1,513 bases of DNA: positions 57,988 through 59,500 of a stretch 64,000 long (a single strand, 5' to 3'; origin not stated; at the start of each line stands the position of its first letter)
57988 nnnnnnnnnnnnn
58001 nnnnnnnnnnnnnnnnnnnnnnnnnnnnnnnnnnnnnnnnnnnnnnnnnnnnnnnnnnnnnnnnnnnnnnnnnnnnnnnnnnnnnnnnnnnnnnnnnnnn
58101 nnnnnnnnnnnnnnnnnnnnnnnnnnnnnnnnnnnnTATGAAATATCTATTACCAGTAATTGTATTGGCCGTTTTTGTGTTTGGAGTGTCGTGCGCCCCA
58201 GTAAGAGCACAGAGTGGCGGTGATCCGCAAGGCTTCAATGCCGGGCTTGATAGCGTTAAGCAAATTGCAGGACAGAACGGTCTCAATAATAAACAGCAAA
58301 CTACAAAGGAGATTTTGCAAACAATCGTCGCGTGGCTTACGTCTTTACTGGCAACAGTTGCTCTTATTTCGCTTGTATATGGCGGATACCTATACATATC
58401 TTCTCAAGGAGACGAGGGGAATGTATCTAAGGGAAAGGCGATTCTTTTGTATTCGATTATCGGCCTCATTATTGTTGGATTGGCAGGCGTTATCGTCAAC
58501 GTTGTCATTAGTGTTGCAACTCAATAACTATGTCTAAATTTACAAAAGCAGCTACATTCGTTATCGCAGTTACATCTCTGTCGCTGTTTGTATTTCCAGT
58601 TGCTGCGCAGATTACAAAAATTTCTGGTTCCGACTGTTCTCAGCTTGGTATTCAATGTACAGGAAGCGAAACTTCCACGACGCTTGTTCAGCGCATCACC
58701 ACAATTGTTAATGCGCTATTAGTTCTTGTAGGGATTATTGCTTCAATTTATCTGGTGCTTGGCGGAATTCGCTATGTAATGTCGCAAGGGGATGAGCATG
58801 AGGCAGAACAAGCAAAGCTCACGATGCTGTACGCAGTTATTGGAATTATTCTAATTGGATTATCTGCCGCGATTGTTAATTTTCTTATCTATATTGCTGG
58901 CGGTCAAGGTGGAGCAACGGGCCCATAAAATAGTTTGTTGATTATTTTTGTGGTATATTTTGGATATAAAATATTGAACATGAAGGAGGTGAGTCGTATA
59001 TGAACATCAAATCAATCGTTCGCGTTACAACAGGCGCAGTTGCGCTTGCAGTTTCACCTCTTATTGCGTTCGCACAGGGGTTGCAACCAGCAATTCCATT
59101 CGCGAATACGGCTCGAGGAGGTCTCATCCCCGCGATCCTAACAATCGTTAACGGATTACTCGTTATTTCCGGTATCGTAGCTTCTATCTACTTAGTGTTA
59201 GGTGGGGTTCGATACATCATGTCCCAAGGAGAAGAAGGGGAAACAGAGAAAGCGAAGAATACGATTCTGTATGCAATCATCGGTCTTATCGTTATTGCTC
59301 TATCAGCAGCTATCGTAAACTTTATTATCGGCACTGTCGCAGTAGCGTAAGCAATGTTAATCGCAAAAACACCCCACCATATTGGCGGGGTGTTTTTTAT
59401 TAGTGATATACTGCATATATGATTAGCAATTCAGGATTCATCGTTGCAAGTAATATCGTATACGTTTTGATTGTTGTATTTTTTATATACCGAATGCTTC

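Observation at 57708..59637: Tandem array of four (possibly five) paralogous small membrane proteins resembling TrbC/VirB2-type pilins, with no other secretion-system genes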

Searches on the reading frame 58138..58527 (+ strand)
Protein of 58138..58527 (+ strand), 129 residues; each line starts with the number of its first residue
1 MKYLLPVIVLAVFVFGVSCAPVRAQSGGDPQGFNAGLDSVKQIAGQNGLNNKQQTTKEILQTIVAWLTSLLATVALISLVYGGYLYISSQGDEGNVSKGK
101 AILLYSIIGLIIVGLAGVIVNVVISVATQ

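Call 3: search_protein_families(library=pfam, proteins=[window:58138-58527:+], max_evalue=1)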
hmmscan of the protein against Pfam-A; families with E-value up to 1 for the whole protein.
window:58138-58527:+ (129 aa): 4 families
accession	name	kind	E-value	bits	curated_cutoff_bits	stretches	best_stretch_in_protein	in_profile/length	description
PF18895.5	T4SS_pilin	-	1.8e-12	47.6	26.6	1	53-123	2-71/71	Type IV secretion system pilin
PF13572.11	DUF4134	-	0.00049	20.7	26.5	1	41-115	13-87/93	Domain of unknown function (DUF4134)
PF04893.22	Yip1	-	0.0063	16.8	28.6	1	8-122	26-119/173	Yip1 domain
PF12454.13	Ecm33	-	0.12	13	23.2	0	1-19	4-23/40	GPI-anchored cell wall organization protein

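Call 4: search_protein_families(library=ncbifam, proteins=[window:58138-58527:+], max_evalue=1)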
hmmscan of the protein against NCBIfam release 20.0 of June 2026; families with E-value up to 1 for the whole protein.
window:58138-58527:+ (129 aa): 4 families
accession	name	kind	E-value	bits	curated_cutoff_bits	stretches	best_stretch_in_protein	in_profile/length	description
NF045849.1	ICE_MMCAP2_0565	equivalog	9.8e-07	28.4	40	1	49-126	2-79/80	Mbov_0395 family pilin-like conjugal transfer protein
NF041554.1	SA1362_fam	subfamily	0.086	13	42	0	101-126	2-27/70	SA1362 family protein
NF053721.1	PA3694_fam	subfamily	0.51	10.9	60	1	59-102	3-44/94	PA3694 family proteiin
TIGR03927.1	T7SS_EssA_Firm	equivalog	0.63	9.9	32.45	1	96-123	119-146/151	type VII secretion protein EssA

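Call 77: search_protein_families(library=phrogs, proteins=[window:58138-58527:+], max_evalue=0.01)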
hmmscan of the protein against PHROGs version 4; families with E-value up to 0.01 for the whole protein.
window:58138-58527:+ (129 aa): 0 families

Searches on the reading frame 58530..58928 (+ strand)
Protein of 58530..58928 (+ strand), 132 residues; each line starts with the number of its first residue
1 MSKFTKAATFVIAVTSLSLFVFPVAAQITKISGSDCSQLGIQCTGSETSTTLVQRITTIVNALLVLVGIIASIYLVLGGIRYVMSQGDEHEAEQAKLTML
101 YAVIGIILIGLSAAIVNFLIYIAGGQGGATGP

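Call 3: search_protein_families(library=pfam, proteins=[window:58530-58928:+], max_evalue=1)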
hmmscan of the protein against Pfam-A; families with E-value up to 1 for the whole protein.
window:58530-58928:+ (132 aa): 8 families
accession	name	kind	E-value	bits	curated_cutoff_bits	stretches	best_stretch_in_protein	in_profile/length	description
PF18895.5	T4SS_pilin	-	2.4e-14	53.6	26.6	1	49-119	2-71/71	Type IV secretion system pilin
PF19607.4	DUF6112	-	1.9e-05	24.8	25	1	54-123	14-85/88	Family of unknown function (DUF6112)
PF04956.18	TrbC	-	0.002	18.8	27.9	1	5-119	9-98/98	TrbC/VIRB2 pilin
PF16943.10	T4SS_CagC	-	0.0031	18.1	27.9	1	45-122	33-111/119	Cag pathogenicity island, type IV secretory system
PF13572.11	DUF4134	-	0.024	15.3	26.5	1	41-110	16-86/93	Domain of unknown function (DUF4134)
PF10192.15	GPR180-TMEM145_TM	-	0.039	14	23.7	1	69-128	6-61/224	GPR180/TMEM145, transmembrane domain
PF01127.27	Sdh_cyt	-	0.16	12.5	25.8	1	44-106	52-117/122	Succinate dehydrogenase/Fumarate reductase transmembrane subunit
PF19873.4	DUF6346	-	0.68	10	25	1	7-38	7-38/145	Family of unknown function (DUF6346)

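Call 4: search_protein_families(library=ncbifam, proteins=[window:58530-58928:+], max_evalue=1)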
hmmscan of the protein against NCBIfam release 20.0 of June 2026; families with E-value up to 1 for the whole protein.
window:58530-58928:+ (132 aa): 4 families
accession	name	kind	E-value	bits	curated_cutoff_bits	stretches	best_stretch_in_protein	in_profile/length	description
NF045849.1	ICE_MMCAP2_0565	equivalog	2.9e-09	36.5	40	1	49-121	6-78/80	Mbov_0395 family pilin-like conjugal transfer protein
TIGR02866.1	CoxB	equivalog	0.11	12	147.7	1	56-122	9-82/202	cytochrome c oxidase subunit II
NF041559.1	BTH_I2691_fam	subfamily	0.49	8.8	150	1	47-117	715-785/858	T6SS effector BTH_I2691 family protein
NF045890.1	conj_pls20_p028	equivalog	0.75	8.6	150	1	7-116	245-343/377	pLS20_p028 family conjugation system transmembrane protein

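Call 12: find_encoding_contigs(protein=window:58530-58928:+, flank=10000, max_places=6)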
Protein window:58530-58928:+ (132 aa): 1 contig read that carries it; 1 place shown.
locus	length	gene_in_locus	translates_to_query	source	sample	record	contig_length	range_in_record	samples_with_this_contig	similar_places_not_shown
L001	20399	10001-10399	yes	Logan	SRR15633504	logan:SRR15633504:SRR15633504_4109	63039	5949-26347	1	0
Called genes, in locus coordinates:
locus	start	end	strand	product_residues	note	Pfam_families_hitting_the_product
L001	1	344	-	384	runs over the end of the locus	PF08529:NusA_N, PF00575:S1 (weak), PF13184:KH_NusA_1st, PF00013:KH_1 (faint), PF26594:KH_NusA_2nd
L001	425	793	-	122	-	PF08378:NERD (weak), PF02021:UPF0102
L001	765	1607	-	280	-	-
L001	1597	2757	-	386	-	-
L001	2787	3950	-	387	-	PF00575:S1 (weak), PF21710:Spt6_S1 (faint), PF23459:S1_RRP5 (faint), PF00575:S1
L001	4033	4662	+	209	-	PF13483:Lactamase_B_3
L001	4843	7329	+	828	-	PF00521:DNA_topoisoIV, PF03989:DNA_gyraseA_C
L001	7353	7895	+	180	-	PF01209:Ubie_methyltran, PF13847:Methyltransf_31, PF08241:Methyltransf_11, PF08242:Methyltransf_12, PF13649:Methyltransf_25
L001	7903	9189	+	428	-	PF01547:SBP_bac_1, PF13416:SBP_bac_8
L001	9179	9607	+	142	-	PF18895:T4SS_pilin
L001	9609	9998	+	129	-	PF04956:TrbC (faint), PF18895:T4SS_pilin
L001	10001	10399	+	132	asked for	PF19607:DUF6112 (weak), PF18895:T4SS_pilin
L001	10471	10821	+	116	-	PF18895:T4SS_pilin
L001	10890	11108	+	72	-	-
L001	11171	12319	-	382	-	-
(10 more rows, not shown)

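Call 13: find_homologous_proteins(query=window:58530-58928:+, max_evalue=0.001)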
Query window:58530-58928:+ (132 aa): 34 proteins with E <= 0.001 among 71 candidates.
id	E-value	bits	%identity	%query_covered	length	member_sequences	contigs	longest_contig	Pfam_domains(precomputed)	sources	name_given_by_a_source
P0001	1.6e-72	259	98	100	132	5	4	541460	PF18895.6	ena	-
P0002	1.9e-62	226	83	100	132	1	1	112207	PF18895.6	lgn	-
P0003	1.0e-60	221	91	94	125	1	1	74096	PF18895.6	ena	-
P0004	3.4e-59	216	85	92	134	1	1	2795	PF18895.6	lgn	-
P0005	3.2e-57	210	82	92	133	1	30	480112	PF18895.6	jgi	jgi:hypothetical protein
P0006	4.1e-57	209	79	100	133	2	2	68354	PF18895.6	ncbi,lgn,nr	ncbi:MAG TPA: hypothetical protein VLG69_02400 [Candidatus Andersenbacteria bacterium]|nr:hypothetic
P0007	4.9e-57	209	85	94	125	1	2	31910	PF18895.6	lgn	-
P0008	9.4e-56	205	80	95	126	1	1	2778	PF18895.6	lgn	-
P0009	1.3e-51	191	75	97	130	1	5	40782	PF18895.6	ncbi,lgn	-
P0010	1.3e-51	191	74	98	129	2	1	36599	PF18895.6,PF19607.5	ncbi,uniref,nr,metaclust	ncbi:MAG: hypothetical protein A3E36_01090 [Candidatus Andersenbacteria bacterium RIFCSPHIGHO2_12_FU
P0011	6.3e-51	189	73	98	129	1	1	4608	PF18895.6,PF19607.5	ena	-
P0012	3.7e-46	174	68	100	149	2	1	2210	PF18895.6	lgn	-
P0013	1.1e-44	169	72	91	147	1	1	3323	PF18895.6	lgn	-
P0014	2.2e-43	165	67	91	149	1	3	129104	PF18895.6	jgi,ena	jgi:uncharacterized membrane protein YidH (DUF202 family)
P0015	7.6e-43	163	64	100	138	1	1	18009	PF18895.6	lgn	-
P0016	1.4e-42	162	67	95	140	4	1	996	PF18895.6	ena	-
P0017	2.3e-42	162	68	91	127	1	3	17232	PF18895.6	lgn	-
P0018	8.8e-42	160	63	97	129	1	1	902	PF18895.6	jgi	jgi:hypothetical protein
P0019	1.0e-40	156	67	91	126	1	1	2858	PF18895.6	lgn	-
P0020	2.5e-40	155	63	91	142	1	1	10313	PF18895.6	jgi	jgi:uncharacterized membrane protein YidH (DUF202 family)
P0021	2.6e-40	155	58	100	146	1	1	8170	PF18895.6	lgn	-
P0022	4.2e-40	154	66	92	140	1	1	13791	PF18895.6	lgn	-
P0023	7.1e-40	154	64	93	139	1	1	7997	PF18895.6,PF19607.5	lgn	-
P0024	2.2e-38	149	63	91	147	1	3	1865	PF18895.6,PF04956.19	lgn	-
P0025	3.5e-38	148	63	91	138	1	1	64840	PF18895.6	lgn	-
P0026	6.2e-38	147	63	91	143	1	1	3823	PF18895.6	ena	-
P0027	6.8e-38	147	63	91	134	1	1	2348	PF18895.6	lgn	-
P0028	2.1e-37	146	58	98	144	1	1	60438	PF18895.6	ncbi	-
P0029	2.2e-37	146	64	91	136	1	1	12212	PF18895.6,PF19607.5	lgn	-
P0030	5.2e-37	144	62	91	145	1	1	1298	PF18895.6,PF04956.19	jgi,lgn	-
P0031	7.5e-35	137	58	91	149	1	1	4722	PF18895.6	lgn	-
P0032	1.3e-34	137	54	98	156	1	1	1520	PF18895.6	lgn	-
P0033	3.4e-34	135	52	95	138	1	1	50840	PF18895.6,PF04956.19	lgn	-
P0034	1.8e-18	85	46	95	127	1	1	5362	PF18895.6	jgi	jgi:hypothetical protein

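Call 19: find_encoding_contigs(protein=P0001, flank=10000, max_places=4)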
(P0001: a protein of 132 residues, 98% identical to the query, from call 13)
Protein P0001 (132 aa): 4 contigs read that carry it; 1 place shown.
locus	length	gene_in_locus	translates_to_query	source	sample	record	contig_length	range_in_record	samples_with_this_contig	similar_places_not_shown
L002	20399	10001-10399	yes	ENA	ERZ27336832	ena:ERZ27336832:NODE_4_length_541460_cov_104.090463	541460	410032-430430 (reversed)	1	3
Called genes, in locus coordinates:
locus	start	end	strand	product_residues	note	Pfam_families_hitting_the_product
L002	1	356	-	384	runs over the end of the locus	PF08529:NusA_N, PF00575:S1 (weak), PF13184:KH_NusA_1st, PF26594:KH_NusA_2nd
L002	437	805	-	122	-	PF02021:UPF0102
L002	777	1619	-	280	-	-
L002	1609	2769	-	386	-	-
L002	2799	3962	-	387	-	PF00575:S1 (weak), PF21710:Spt6_S1 (faint), PF23459:S1_RRP5 (faint), PF00575:S1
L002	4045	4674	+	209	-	PF13483:Lactamase_B_3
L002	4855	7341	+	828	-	PF00521:DNA_topoisoIV, PF03989:DNA_gyraseA_C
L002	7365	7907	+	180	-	PF01209:Ubie_methyltran, PF13847:Methyltransf_31, PF08241:Methyltransf_11, PF08242:Methyltransf_12, PF13649:Methyltransf_25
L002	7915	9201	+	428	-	PF01547:SBP_bac_1, PF13416:SBP_bac_8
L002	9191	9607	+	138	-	PF18895:T4SS_pilin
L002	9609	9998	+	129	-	PF04956:TrbC (faint), PF18895:T4SS_pilin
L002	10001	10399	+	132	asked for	PF18895:T4SS_pilin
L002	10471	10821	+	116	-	PF18895:T4SS_pilin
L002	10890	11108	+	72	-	-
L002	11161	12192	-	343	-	-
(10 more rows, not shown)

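Call 20: find_encoding_contigs(protein=P0005, flank=10000, max_places=3)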
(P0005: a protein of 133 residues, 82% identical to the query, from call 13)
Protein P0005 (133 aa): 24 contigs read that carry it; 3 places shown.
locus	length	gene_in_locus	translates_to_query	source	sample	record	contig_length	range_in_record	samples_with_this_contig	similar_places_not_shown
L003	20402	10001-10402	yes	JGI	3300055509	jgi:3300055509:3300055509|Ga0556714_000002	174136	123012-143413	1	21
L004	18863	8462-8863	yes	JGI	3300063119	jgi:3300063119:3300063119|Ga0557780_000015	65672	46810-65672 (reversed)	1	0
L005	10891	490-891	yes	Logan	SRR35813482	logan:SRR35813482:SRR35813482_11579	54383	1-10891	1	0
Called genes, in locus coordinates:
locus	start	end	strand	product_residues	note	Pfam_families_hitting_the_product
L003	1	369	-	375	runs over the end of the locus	PF08529:NusA_N, PF00575:S1 (weak), PF13184:KH_NusA_1st, PF00013:KH_1 (faint), PF26594:KH_NusA_2nd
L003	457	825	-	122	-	PF08378:NERD (weak), PF02021:UPF0102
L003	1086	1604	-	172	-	-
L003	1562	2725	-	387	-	-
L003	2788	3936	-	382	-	PF00575:S1 (weak), PF21710:Spt6_S1 (faint), PF23459:S1_RRP5 (faint), PF00575:S1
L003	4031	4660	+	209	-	PF13483:Lactamase_B_3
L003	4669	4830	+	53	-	-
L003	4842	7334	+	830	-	PF00521:DNA_topoisoIV, PF03989:DNA_gyraseA_C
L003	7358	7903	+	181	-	PF01135:PCMT (faint), PF01209:Ubie_methyltran, PF13847:Methyltransf_31, PF08241:Methyltransf_11, PF08242:Methyltransf_12, PF13649:Methyltransf_25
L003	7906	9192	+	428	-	PF01547:SBP_bac_1, PF13416:SBP_bac_8, PF13531:SBP_bac_11 (faint)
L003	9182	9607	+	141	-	PF18895:T4SS_pilin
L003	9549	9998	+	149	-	PF04956:TrbC (faint), PF18895:T4SS_pilin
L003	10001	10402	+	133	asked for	PF18895:T4SS_pilin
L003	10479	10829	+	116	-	PF18895:T4SS_pilin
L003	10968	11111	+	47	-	-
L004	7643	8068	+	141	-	PF18895:T4SS_pilin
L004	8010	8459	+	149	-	PF04956:TrbC (faint), PF18895:T4SS_pilin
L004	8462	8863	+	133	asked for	PF18895:T4SS_pilin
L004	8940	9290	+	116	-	PF18895:T4SS_pilin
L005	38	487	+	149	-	PF04956:TrbC (faint), PF18895:T4SS_pilin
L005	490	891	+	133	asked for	PF18895:T4SS_pilin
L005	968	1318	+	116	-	PF18895:T4SS_pilin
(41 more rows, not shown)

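Call 42: search_solved_structures(query=A2, max_evalue=10, show_alignments=2)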
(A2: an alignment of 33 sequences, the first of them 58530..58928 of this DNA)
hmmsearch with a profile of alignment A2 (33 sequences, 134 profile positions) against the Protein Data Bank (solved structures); distinct sequences matched with E-value up to 10: 2.
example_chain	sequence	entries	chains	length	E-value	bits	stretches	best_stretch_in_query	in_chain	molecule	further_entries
9k7v_X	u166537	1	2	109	0.31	14.2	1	43-78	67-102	PsbX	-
7eu3_F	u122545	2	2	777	1.1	12.4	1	16-78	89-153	NAD(P)H-quinone oxidoreductase subunit F | NADH-plastoquinone oxidoreductase subunit 5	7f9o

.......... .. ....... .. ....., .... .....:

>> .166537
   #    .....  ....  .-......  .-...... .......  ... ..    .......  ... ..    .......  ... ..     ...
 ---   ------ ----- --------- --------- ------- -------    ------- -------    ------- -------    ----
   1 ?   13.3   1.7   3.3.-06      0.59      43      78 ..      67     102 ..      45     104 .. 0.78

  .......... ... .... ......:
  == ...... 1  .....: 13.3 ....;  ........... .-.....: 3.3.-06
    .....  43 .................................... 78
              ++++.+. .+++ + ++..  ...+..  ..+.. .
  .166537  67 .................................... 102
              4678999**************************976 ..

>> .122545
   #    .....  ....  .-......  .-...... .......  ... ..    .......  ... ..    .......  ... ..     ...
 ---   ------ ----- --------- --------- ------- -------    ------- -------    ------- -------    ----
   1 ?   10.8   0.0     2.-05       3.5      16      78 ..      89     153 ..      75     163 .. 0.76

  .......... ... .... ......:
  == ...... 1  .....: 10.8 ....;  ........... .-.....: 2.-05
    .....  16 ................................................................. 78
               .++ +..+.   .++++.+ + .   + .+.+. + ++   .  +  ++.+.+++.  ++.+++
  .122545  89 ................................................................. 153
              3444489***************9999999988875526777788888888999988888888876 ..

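Call 51: predict_structure(alignment_id=A2)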
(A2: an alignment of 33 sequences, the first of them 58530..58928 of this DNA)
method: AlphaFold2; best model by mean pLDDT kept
length: 132 residues; sequences in the alignment: 33
mean_pLDDT: 70.4   pTM: 0.48
mean pLDDT of the five models: 70.4, 70.1, 66.5, 60.9, 58.8
residues with pLDDT >= 90: 0; 70-90: 76; 50-70: 47; < 50: 9
segments of 3 or more residues with pLDDT < 50: 127-132
pLDDT, mean of each block of 10 residues (from residue 1): 65 71 57 53 58 75 84 86 78 81 83 77 55 37
secondary structure, 60 per line:
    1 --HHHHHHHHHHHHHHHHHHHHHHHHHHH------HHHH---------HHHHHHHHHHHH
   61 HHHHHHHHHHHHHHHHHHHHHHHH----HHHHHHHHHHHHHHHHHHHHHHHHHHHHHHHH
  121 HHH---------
elements in order: H3-29 H36-39 H49-84 H89-123

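Call 53: fold_search(model_id=the predicted structure, library=pdb)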
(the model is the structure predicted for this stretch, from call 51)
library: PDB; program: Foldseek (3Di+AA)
matches with E <= 10: 152; with E <= 0.001: 0
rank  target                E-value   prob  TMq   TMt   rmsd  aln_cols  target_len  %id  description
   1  9a72_A                2.6e-01  0.98  0.54  0.26  21.6       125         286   14  Integrative model of YFMS-CHEW by crosslinking MS and deep learning (released 2024-09-18)
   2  1qu7_B                9.3e-01  0.28  0.34  0.23  23.1       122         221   14  FOUR HELICAL-BUNDLE STRUCTURE OF THE CYTOPLASMIC DOMAIN OF A SERINE CHEMOTAXIS RECEPTOR (released 2000-07-12)
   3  2ch7_A                1.0e+00  0.51  0.45  0.21  27.1       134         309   16  Crystal structure of the cytoplasmic domain of a bacterial chemoreceptor from Thermotoga maritima (released 2006-04-18)
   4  1qu7_A                1.0e+00  0.15  0.27  0.18  26.2       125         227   14  FOUR HELICAL-BUNDLE STRUCTURE OF THE CYTOPLASMIC DOMAIN OF A SERINE CHEMOTAXIS RECEPTOR (released 2000-07-12)
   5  2ch7_B                1.3e+00  0.72  0.51  0.23  20.1       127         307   12  Crystal structure of the cytoplasmic domain of a bacterial chemoreceptor from Thermotoga maritima (released 2006-04-18)
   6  3g67_A                1.7e+00  0.10  0.26  0.18  30.4       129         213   13  Crystal Structure of a Soluble Chemoreceptor from Thermotoga maritima (released 2009-07-28)
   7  6s1k_E                2.1e+00  0.30  0.34  0.41   4.5        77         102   18  E. coli Core Signaling Unit, carrying QQQQ receptor mutation (released 2020-01-22)
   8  6h2f_C                2.1e+00  0.08  0.23  0.11  26.1       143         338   12  Structure of the pre-pore AhlB of the tripartite alpha-pore forming toxin, AHL, from Aeromonas hydrophila. (released 2019-07-10)
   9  9qgy_G                2.2e+00  0.63  0.46  0.20   3.3        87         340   15  Structure of the YbjP lipoprotein bound to the MacAB-TolC tripartite efflux pump (released 2026-03-25)
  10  3zx6_A                2.4e+00  0.41  0.48  0.23  23.6       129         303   11  Structure of Hamp(AF1503)-Tsr fusion - Hamp (A291V) mutant (released 2012-02-29)
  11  3tul_B                2.4e+00  0.15  0.40  0.40  11.8       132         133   14  Crystal structure of N-terminal region of Type III Secretion Major Translocator SipB (residues 82-226) (released 2012-02-15)
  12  6h2f_G                2.4e+00  0.15  0.34  0.16  24.6       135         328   12  Structure of the pre-pore AhlB of the tripartite alpha-pore forming toxin, AHL, from Aeromonas hydrophila. (released 2019-07-10)
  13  6djl_E                2.5e+00  0.12  0.33  0.22  18.1       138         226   12  Crystal structure of the Rab11 GEF SH3BP5 bound to nucleotide free Rab11A (released 2018-09-26)
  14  5da9_A                2.6e+00  0.18  0.29  0.12   5.6        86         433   13  ATP-gamma-S bound Rad50 from Chaetomium thermophilum in complex with the Rad50-binding domain of Mre11 (released 2016-03-02)
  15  3fpp_A                2.8e+00  0.54  0.46  0.25   3.4        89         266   15  Crystal structure of E.coli MacA (released 2009-04-28)
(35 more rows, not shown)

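Call 77: search_protein_families(library=phrogs, proteins=[window:58530-58928:+], max_evalue=0.01)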
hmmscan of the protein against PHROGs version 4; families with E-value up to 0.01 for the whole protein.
window:58530-58928:+ (132 aa): 0 families

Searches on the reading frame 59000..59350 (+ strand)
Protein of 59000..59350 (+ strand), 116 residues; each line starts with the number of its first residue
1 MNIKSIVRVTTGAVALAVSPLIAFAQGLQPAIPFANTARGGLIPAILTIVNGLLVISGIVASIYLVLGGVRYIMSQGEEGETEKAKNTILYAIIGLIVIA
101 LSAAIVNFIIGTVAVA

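Call 3: search_protein_families(library=pfam, proteins=[window:59000-59350:+], max_evalue=1)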
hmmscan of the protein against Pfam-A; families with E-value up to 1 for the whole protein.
window:59000-59350:+ (116 aa): 4 families
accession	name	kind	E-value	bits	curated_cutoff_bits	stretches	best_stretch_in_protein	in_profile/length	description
PF18895.5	T4SS_pilin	-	8.7e-13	48.6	26.6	1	46-109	9-71/71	Type IV secretion system pilin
PF19747.4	DUF6234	-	0.11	13.3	27.5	1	52-114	13-76/129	Family of unknown function (DUF6234)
PF10642.14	Tom5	-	0.14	12.7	26.1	0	5-22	23-40/46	Mitochondrial import receptor subunit or translocase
PF10661.14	EssA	-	0.36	11.1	24.1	1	76-106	110-140/147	WXG100 protein secretion system (Wss), protein EssA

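Call 4: search_protein_families(library=ncbifam, proteins=[window:59000-59350:+], max_evalue=1)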
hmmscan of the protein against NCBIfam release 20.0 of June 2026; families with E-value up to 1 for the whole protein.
window:59000-59350:+ (116 aa): 3 families
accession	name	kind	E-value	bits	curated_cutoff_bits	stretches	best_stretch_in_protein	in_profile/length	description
NF045849.1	ICE_MMCAP2_0565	equivalog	1.4e-09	37.5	40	1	43-113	10-80/80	Mbov_0395 family pilin-like conjugal transfer protein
TIGR03927.1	T7SS_EssA_Firm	equivalog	0.2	11.5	32.45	1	78-108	115-145/151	type VII secretion protein EssA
NF038392.1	div_DrpB_YedR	equivalog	0.51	10.7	50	1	63-109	31-77/86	cell division protein DrpB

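Call 77: search_protein_families(library=phrogs, proteins=[window:59000-59350:+], max_evalue=0.01)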
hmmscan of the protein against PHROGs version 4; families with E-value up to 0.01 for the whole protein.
window:59000-59350:+ (116 aa): 0 families
